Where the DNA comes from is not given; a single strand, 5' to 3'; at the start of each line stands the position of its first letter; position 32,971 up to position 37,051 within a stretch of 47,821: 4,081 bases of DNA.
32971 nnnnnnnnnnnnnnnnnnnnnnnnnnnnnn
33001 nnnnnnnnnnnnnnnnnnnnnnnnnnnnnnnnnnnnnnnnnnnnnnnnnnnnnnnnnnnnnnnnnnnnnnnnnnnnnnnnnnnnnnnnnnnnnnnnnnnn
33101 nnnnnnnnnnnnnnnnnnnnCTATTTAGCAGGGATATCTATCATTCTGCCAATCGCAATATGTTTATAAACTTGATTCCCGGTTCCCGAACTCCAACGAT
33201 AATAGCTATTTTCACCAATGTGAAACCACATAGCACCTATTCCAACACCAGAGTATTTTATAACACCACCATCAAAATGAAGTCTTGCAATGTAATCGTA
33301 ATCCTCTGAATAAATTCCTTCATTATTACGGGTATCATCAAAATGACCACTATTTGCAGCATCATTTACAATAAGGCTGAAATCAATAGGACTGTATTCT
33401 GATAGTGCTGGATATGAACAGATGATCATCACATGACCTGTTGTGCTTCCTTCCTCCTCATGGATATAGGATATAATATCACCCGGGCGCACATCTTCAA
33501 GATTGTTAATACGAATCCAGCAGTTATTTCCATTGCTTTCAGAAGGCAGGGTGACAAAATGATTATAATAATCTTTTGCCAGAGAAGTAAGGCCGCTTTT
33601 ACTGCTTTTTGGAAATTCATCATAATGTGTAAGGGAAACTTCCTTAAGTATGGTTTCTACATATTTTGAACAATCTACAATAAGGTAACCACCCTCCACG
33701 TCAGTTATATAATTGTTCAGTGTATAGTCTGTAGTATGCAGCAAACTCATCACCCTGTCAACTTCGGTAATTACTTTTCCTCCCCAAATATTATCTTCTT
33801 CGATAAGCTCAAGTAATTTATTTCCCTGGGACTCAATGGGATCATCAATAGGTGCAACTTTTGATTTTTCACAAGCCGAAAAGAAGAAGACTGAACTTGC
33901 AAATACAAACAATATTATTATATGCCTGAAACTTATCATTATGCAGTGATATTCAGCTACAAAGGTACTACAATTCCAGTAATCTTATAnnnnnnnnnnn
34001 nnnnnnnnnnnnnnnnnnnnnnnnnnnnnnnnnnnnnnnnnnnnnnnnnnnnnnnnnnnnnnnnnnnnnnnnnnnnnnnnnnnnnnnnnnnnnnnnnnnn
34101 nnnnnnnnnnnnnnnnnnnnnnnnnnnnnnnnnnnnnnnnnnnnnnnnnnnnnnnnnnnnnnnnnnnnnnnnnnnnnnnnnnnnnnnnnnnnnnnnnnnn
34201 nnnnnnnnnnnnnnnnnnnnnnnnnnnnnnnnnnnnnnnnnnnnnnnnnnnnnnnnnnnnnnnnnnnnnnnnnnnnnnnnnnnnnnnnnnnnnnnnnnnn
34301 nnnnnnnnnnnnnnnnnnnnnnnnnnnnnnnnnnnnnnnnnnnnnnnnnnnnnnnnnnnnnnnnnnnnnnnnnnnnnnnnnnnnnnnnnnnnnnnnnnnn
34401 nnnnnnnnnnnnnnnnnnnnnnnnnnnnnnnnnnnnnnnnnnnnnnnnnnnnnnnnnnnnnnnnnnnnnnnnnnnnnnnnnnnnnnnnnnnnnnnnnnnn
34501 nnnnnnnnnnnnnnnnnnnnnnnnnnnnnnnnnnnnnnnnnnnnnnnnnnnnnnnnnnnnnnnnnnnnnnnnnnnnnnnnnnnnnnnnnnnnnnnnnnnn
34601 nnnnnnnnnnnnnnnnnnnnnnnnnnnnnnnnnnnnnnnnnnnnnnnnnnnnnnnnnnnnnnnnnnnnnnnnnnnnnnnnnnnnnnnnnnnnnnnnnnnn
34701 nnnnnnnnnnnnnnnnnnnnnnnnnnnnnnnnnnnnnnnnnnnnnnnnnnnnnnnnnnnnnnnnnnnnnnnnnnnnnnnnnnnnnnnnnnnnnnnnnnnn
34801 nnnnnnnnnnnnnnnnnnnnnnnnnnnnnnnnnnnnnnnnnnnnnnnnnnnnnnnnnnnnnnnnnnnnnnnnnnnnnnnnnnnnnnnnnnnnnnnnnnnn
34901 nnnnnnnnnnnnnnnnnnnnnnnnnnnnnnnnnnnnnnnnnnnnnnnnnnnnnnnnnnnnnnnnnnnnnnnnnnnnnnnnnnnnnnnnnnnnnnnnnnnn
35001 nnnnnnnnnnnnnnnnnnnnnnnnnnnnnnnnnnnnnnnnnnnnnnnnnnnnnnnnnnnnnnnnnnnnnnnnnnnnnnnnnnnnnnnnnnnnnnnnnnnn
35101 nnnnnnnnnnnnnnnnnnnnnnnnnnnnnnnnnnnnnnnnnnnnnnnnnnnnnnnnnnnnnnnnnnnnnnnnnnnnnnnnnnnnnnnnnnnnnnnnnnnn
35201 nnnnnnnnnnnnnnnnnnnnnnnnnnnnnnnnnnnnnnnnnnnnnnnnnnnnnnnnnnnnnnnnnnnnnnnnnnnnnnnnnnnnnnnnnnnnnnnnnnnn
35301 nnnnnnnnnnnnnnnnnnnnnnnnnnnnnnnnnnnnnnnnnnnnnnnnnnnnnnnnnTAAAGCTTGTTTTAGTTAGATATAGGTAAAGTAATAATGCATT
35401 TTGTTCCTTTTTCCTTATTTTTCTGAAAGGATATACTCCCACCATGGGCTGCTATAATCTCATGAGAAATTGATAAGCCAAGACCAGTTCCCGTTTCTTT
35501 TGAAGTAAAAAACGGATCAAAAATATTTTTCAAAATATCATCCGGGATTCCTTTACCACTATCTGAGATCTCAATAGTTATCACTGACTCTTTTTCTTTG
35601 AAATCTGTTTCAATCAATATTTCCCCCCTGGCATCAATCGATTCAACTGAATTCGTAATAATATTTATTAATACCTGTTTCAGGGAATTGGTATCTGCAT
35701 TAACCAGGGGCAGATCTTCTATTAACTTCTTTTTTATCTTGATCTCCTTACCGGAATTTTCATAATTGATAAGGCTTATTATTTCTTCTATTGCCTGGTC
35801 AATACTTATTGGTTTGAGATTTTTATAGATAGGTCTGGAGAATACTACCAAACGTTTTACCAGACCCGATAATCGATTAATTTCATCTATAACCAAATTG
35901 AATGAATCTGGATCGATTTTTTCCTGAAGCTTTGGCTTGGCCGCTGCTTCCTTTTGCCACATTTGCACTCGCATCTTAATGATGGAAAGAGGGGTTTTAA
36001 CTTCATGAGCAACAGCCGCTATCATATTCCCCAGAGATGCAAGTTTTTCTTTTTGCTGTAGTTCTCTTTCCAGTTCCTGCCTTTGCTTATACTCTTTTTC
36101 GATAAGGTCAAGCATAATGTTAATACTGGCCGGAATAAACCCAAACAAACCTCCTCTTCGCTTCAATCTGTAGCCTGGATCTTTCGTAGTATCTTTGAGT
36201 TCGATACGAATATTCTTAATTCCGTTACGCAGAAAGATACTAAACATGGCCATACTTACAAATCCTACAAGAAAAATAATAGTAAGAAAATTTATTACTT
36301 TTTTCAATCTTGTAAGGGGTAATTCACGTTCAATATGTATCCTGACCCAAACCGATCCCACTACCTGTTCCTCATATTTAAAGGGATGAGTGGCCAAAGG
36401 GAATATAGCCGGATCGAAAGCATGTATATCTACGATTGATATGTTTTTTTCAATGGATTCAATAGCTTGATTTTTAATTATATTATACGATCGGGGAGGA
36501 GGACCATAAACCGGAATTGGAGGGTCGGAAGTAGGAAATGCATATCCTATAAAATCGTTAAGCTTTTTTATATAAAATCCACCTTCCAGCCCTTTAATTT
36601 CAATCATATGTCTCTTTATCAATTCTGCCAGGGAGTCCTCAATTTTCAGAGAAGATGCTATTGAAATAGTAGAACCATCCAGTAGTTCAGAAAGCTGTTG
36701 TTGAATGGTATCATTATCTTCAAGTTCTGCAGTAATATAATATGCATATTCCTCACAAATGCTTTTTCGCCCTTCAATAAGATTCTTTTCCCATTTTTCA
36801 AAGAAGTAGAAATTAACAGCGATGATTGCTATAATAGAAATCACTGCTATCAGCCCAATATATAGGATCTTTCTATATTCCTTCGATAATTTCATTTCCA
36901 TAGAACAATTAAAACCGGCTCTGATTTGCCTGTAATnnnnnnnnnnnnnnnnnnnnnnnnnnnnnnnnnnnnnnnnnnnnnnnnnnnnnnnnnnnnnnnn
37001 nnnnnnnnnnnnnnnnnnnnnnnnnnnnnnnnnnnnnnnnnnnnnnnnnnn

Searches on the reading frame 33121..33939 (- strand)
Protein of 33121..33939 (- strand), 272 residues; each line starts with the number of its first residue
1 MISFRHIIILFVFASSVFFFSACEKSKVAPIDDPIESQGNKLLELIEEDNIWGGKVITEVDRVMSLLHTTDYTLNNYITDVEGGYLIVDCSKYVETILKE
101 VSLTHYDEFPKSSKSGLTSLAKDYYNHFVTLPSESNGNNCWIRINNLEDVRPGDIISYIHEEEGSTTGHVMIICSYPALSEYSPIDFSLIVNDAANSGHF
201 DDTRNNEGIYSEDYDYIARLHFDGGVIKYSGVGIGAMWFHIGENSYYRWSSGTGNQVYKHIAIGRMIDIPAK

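Call 7: search_protein_families(library=pfam, proteins=[window:33121-33939:-])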
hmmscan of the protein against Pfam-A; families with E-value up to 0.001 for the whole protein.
window:33121-33939:- (272 aa): 0 families

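Call 49: search_protein_families(library=pfam, proteins=[window:33121-33939:-], max_evalue=0.01)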
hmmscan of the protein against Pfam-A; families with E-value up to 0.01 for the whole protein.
window:33121-33939:- (272 aa): 1 family
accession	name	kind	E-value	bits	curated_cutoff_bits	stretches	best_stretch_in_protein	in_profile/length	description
PF12671.13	Amidase_6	-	0.0044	17.6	23.2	1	89-177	31-129/163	Putative amidase domain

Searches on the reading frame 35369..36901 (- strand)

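Call 7: search_protein_families(library=pfam, proteins=[window:35369-36901:-])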
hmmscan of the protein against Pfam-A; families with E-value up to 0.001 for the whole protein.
window:35369-36901:- (510 aa): 3 families
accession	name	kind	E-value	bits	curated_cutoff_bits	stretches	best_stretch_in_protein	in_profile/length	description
PF02518.31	HATPase_c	-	2.9e-25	89.3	26.4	1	403-508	2-109/111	Histidine kinase-, DNA gyrase B-, and HSP90-like ATPase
PF00512.31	HisKA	-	7.4e-10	39.2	26.9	1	290-356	2-62/66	His Kinase A (phospho-acceptor) domain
PF14501.12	HATPase_c_5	-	0.00012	22.3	22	1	407-498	6-94/102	GHKL domain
